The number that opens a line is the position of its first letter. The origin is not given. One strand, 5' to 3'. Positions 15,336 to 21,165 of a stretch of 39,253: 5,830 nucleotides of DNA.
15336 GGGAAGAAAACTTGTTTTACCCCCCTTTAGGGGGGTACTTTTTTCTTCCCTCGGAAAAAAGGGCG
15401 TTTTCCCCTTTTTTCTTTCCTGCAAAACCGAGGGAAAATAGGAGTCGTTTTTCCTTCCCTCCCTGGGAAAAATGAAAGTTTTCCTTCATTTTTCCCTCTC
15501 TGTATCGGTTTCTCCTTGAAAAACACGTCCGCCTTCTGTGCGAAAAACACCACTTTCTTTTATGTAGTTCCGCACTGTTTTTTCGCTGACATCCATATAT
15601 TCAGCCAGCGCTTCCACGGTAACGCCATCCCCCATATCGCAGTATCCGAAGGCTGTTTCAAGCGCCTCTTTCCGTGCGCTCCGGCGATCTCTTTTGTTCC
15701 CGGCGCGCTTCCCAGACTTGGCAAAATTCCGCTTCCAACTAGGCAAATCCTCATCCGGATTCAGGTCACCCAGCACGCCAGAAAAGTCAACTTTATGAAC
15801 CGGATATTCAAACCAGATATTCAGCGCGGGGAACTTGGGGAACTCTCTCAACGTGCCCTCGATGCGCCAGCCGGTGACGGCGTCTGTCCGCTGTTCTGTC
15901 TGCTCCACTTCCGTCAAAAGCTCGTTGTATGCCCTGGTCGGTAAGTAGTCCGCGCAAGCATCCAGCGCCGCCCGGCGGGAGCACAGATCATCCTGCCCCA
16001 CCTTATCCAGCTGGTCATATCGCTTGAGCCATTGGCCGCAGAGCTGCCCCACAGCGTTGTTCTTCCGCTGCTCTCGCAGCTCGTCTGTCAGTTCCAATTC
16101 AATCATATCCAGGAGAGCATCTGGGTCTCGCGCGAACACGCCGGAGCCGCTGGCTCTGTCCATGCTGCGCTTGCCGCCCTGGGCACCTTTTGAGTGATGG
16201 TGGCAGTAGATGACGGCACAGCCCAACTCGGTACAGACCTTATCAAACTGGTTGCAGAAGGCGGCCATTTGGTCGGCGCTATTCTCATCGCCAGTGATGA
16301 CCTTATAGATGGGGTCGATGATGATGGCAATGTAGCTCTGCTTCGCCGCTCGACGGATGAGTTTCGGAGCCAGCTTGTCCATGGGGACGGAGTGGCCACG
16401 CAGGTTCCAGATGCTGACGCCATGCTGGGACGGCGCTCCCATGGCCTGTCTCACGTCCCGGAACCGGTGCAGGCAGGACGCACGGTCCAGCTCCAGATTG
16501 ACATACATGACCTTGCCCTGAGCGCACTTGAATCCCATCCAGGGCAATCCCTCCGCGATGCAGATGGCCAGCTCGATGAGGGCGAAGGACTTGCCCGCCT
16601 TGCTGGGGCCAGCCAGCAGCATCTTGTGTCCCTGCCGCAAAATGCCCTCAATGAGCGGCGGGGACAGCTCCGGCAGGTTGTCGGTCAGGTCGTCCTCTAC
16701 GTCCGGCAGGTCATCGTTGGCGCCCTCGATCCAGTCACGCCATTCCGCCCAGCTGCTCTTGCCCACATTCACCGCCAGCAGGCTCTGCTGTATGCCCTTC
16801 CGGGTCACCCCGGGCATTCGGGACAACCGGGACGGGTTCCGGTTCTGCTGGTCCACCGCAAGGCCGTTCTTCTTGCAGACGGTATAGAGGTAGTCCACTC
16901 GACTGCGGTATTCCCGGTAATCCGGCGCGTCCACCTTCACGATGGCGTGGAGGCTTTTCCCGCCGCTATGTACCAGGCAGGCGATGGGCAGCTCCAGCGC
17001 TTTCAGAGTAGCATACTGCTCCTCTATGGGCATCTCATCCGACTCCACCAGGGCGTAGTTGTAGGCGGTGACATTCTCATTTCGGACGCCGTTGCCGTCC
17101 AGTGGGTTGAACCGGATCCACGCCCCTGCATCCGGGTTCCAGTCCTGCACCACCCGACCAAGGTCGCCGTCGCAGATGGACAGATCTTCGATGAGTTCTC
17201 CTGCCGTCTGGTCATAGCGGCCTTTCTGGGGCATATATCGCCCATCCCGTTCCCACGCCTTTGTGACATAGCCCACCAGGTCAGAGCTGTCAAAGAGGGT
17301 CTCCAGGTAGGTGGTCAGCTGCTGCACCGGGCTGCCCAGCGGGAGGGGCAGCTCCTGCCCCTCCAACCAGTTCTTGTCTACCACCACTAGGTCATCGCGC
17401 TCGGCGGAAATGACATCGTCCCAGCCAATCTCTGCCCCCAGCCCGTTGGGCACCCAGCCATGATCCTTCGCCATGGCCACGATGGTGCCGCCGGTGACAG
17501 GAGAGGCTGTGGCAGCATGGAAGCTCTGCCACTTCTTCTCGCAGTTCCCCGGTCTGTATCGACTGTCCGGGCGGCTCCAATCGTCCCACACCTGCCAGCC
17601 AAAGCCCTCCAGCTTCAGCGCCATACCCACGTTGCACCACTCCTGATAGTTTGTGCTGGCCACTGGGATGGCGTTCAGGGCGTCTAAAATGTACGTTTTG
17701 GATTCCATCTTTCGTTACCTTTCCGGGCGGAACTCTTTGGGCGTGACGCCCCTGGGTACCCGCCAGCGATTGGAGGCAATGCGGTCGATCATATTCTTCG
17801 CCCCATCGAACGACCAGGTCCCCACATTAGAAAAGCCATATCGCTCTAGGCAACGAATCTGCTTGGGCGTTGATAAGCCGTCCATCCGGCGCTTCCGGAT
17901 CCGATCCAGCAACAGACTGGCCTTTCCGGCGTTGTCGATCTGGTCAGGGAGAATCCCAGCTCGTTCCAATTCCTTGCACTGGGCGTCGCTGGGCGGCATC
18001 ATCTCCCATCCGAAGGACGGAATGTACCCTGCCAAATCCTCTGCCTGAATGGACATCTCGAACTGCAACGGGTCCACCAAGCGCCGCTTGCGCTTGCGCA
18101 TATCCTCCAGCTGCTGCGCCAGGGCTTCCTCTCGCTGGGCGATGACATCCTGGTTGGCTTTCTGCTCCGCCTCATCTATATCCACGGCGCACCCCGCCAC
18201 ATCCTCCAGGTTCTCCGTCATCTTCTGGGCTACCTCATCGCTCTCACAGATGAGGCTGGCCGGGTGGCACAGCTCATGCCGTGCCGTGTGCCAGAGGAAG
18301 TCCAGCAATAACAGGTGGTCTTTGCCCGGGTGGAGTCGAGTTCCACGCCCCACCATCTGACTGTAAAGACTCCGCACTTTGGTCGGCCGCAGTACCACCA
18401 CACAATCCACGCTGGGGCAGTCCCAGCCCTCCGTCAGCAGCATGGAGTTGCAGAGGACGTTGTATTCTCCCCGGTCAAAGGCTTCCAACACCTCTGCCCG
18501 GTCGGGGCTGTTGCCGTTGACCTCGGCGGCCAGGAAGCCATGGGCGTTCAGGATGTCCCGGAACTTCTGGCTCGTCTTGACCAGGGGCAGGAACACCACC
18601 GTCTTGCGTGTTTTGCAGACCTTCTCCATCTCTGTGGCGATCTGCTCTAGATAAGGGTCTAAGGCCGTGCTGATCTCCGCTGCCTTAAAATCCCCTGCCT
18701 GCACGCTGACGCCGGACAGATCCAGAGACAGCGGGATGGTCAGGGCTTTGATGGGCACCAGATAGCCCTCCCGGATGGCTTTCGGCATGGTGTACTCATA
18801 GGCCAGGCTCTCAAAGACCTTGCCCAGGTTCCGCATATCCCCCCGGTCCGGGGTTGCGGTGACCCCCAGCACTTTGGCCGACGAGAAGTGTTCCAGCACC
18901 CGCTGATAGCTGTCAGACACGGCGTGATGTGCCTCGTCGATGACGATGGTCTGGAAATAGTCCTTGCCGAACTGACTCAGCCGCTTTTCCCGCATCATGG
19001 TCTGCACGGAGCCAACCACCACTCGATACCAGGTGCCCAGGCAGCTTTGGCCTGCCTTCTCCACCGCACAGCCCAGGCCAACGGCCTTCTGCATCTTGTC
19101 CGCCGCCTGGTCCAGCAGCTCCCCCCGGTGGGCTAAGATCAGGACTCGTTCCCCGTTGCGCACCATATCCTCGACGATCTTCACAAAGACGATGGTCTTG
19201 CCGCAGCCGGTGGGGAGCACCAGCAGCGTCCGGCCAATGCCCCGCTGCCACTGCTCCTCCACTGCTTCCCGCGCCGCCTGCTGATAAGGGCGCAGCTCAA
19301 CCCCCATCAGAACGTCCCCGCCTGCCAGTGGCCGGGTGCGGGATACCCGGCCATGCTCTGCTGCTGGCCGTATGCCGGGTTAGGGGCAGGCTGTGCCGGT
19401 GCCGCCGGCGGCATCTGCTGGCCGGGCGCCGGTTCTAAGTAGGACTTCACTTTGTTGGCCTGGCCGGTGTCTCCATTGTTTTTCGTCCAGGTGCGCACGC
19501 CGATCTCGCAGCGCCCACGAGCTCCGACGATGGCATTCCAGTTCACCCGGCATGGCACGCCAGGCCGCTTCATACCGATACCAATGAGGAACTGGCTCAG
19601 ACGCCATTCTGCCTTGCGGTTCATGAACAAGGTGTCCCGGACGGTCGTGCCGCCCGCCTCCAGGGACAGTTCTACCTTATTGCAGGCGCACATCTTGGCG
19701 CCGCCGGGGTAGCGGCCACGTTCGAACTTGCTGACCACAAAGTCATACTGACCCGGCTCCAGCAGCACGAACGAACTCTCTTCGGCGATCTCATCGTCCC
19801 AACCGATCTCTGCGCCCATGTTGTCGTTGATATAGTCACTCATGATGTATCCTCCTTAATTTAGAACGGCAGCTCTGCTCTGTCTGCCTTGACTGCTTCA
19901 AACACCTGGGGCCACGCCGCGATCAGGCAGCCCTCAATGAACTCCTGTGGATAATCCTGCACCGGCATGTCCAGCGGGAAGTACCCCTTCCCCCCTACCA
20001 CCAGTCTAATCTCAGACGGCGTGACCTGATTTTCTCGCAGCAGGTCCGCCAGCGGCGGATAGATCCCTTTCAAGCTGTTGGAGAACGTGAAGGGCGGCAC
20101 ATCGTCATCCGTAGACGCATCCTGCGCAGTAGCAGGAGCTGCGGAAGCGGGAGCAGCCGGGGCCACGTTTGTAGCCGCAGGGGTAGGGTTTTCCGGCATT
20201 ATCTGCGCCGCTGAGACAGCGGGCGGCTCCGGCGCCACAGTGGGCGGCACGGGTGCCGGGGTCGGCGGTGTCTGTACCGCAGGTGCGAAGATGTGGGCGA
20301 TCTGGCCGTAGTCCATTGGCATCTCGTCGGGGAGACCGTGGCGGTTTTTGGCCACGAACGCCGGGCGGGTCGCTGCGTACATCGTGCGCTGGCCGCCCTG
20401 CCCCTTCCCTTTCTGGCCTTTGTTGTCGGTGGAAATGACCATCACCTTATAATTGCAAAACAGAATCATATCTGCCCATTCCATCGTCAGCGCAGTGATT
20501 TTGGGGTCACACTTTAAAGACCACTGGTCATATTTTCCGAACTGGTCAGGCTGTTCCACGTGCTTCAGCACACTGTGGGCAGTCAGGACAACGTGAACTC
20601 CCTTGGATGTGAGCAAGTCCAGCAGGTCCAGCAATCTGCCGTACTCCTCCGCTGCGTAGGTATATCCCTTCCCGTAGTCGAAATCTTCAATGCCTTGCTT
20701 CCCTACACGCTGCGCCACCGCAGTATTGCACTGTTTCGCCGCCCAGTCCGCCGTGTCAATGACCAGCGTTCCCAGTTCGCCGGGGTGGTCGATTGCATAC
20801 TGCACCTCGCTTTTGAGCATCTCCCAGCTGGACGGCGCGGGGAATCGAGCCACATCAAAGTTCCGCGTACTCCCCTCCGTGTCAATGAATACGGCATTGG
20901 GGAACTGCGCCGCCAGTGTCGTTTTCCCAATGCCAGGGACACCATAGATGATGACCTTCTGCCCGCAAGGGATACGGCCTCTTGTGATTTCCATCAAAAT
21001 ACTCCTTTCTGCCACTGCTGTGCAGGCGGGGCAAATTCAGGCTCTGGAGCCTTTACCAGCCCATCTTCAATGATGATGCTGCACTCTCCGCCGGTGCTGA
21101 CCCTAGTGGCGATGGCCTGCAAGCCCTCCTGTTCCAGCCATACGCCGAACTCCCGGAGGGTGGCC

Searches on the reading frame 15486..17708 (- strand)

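Call 90: search_protein_families(library=pfam, proteins=[window:15486-17708:-], max_evalue=0.001)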
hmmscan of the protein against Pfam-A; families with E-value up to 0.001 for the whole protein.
window:15486-17708:- (740 aa): 3 families
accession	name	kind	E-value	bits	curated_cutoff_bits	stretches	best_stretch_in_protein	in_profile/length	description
PF13481.12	AAA_25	-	4.7e-34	118.2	27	1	334-509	7-194/195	AAA domain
PF08707.16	PriCT_2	-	4.9e-19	68.9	22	1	8-80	2-77/77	Primase C terminal 2 (PriCT-2)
PF08279.18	HTH_11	-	0.00041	20.6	25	0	694-717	15-37/55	HTH domain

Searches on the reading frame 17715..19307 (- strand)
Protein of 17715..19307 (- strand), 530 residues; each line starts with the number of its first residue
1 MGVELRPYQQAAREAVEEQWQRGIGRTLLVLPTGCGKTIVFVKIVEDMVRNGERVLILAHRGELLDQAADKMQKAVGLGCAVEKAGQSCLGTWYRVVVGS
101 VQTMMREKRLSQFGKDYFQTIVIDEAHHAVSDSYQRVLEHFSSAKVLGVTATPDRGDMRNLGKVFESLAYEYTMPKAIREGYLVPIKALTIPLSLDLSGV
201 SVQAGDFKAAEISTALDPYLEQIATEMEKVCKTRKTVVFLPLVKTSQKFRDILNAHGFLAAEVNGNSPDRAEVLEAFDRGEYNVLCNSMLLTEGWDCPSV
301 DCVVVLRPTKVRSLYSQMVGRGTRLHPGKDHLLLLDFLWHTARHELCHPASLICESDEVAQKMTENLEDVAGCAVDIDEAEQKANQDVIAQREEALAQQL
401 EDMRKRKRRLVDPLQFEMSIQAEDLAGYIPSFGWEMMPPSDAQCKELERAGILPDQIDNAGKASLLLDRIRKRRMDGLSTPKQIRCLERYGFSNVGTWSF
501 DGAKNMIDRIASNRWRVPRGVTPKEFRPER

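Call 90: search_protein_families(library=pfam, proteins=[window:17715-19307:-], max_evalue=0.001)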
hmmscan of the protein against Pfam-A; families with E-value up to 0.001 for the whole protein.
window:17715-19307:- (530 aa): 5 families
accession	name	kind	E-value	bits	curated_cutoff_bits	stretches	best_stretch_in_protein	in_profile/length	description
PF04851.21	ResIII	-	3.9e-34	118.4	22.5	1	3-155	2-164/164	Type III restriction enzyme, res subunit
PF00271.37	Helicase_C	-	1.7e-13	51.2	23.5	1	231-325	13-109/110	Helicase conserved C-terminal domain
PF00270.35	DEAD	-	1.6e-12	47.9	26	1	7-154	2-161/167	DEAD/DEAH box helicase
PF18766.7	SWI2_SNF2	-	7.6e-12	45.8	26.7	1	33-187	27-189/221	SWI2/SNF2 ATPase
PF13604.12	AAA_30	-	2.6e-06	27.7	27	1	13-169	7-141/191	AAA domain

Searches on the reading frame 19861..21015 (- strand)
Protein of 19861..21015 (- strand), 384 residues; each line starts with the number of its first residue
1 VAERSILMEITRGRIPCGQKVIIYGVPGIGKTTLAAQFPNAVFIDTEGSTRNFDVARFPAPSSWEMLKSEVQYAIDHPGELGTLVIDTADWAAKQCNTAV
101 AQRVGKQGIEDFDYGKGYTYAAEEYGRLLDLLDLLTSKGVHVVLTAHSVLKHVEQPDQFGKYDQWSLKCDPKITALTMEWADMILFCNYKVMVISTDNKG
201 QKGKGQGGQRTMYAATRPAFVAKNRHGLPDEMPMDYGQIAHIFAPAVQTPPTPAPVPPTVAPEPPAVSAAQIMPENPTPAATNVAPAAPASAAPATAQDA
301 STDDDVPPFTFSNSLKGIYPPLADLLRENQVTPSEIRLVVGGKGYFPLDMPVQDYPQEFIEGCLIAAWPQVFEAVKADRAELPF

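Call 90: search_protein_families(library=pfam, proteins=[window:19861-21015:-], max_evalue=0.001)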
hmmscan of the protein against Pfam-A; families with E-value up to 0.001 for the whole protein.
window:19861-21015:- (384 aa): 3 families
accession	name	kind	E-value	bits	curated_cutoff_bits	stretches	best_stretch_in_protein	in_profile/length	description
PF13479.12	AAA_24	-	6.6e-49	166.8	27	1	19-226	3-195/195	AAA domain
PF06745.19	ATPase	-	0.00014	21.8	26.6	1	9-38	10-39/231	KaiC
PF13191.12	AAA_16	-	0.00054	20.9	32.6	0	13-45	19-51/167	AAA ATPase domain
